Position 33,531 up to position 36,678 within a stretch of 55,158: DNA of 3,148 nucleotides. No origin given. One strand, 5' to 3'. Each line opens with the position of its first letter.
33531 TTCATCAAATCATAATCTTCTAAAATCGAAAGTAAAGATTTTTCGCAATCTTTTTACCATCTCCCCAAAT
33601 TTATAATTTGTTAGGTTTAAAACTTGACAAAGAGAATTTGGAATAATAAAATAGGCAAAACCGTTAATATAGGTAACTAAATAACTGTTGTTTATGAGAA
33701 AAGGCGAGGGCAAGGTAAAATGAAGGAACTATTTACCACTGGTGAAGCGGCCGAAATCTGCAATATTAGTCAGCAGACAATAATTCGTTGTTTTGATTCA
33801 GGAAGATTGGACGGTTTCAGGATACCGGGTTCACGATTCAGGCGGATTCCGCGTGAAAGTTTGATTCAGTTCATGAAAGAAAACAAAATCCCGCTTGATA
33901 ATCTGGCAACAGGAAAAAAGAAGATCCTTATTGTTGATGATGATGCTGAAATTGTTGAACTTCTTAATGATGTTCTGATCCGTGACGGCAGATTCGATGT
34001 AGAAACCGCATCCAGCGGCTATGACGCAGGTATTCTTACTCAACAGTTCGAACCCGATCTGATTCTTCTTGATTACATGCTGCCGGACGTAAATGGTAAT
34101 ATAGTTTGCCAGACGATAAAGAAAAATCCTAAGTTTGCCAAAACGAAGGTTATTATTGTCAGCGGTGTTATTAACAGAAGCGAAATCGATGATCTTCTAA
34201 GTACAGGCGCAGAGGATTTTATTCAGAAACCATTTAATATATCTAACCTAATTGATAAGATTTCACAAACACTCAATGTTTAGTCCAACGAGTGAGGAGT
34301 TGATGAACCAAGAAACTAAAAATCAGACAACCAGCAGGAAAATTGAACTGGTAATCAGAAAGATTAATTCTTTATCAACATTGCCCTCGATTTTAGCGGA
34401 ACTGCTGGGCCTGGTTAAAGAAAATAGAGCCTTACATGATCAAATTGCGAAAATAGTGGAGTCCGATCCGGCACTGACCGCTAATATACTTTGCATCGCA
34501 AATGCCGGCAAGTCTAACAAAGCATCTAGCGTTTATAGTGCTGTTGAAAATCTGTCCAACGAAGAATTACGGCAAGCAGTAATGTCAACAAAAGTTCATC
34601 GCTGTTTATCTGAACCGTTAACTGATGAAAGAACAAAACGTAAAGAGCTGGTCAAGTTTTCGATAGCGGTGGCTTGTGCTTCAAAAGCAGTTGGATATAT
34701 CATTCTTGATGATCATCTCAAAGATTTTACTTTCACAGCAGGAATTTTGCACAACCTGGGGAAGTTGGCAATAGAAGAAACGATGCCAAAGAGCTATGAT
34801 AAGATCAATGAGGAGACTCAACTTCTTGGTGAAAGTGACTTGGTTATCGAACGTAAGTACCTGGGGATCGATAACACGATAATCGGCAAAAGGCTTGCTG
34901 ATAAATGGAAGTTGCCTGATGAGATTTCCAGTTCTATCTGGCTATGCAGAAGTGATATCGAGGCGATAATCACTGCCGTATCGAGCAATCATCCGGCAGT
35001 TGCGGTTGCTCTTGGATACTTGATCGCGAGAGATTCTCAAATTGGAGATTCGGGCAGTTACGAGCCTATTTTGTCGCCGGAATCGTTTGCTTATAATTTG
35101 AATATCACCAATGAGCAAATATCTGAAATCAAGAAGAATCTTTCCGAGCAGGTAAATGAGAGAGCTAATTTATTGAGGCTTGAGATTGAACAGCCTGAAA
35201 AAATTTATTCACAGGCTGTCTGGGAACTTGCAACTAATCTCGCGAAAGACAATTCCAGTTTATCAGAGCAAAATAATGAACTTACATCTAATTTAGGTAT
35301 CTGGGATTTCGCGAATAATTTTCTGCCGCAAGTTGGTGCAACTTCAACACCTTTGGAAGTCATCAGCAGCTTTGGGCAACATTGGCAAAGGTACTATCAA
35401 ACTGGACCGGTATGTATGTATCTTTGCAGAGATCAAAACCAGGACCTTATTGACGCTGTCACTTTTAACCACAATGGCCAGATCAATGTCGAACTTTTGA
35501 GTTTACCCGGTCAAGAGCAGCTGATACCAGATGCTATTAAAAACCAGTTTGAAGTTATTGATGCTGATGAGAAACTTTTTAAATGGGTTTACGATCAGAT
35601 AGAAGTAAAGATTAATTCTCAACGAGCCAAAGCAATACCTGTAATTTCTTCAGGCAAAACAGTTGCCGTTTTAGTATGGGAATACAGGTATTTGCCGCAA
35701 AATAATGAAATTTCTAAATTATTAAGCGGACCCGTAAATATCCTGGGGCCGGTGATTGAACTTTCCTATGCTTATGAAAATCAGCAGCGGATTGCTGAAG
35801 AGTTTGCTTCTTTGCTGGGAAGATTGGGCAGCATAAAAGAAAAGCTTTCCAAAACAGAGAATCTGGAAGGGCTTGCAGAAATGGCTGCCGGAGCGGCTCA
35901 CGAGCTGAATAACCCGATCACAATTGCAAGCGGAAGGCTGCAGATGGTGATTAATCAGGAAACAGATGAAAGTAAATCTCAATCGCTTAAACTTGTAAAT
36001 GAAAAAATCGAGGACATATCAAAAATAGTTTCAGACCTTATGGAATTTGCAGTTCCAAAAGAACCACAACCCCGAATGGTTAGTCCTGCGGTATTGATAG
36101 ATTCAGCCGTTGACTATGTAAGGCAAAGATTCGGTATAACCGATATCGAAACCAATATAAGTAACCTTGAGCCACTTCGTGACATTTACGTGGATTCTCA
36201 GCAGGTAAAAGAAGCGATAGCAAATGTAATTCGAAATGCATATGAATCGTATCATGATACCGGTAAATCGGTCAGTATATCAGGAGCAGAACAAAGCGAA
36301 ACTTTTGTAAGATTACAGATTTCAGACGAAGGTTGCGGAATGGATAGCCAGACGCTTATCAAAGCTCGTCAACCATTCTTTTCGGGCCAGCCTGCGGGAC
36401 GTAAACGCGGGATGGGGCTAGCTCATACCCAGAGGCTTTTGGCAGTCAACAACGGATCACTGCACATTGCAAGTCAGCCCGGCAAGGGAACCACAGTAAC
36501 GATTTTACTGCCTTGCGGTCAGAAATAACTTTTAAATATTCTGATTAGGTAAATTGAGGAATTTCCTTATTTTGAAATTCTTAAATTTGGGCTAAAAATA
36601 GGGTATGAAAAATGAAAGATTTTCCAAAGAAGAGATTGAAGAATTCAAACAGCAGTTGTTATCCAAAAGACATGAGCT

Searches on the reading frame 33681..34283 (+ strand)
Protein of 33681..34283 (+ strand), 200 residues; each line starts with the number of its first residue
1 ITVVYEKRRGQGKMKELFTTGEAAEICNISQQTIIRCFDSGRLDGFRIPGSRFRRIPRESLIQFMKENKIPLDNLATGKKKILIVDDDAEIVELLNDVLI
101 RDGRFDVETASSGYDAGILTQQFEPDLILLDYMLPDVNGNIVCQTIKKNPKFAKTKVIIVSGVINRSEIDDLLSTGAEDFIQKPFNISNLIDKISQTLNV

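Call 66: search_protein_families(library=pfam, proteins=[window:33681-34283:+], max_evalue=0.001)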
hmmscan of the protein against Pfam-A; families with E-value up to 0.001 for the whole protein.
window:33681-34283:+ (200 aa): 2 families
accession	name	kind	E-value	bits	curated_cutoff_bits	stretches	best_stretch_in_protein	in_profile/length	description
PF00072.30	Response_reg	-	9.4e-24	84.2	30.2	1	82-194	1-110/111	Response regulator receiver domain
PF12728.13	HTH_17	-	1e-10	42.1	27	1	17-68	1-50/51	Helix-turn-helix domain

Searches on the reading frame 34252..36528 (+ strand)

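Call 66: search_protein_families(library=pfam, proteins=[window:34252-36528:+], max_evalue=0.001)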
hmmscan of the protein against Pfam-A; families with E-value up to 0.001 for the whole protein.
window:34252-36528:+ (758 aa): 4 families
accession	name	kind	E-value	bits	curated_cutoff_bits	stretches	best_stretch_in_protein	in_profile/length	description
PF08668.18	HDOD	-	8.9e-29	100.8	22.9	1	41-229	1-190/196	HDOD domain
PF02518.31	HATPase_c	-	3.5e-15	56.8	26.4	1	648-755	2-109/111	Histidine kinase-, DNA gyrase B-, and HSP90-like ATPase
PF00512.31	HisKA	-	1.8e-10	41.1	26.9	1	542-600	3-61/66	His Kinase A (phospho-acceptor) domain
PF13581.12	HATPase_c_2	-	2.9e-05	24.5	27.4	1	652-730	36-109/127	Histidine kinase-like ATPase domain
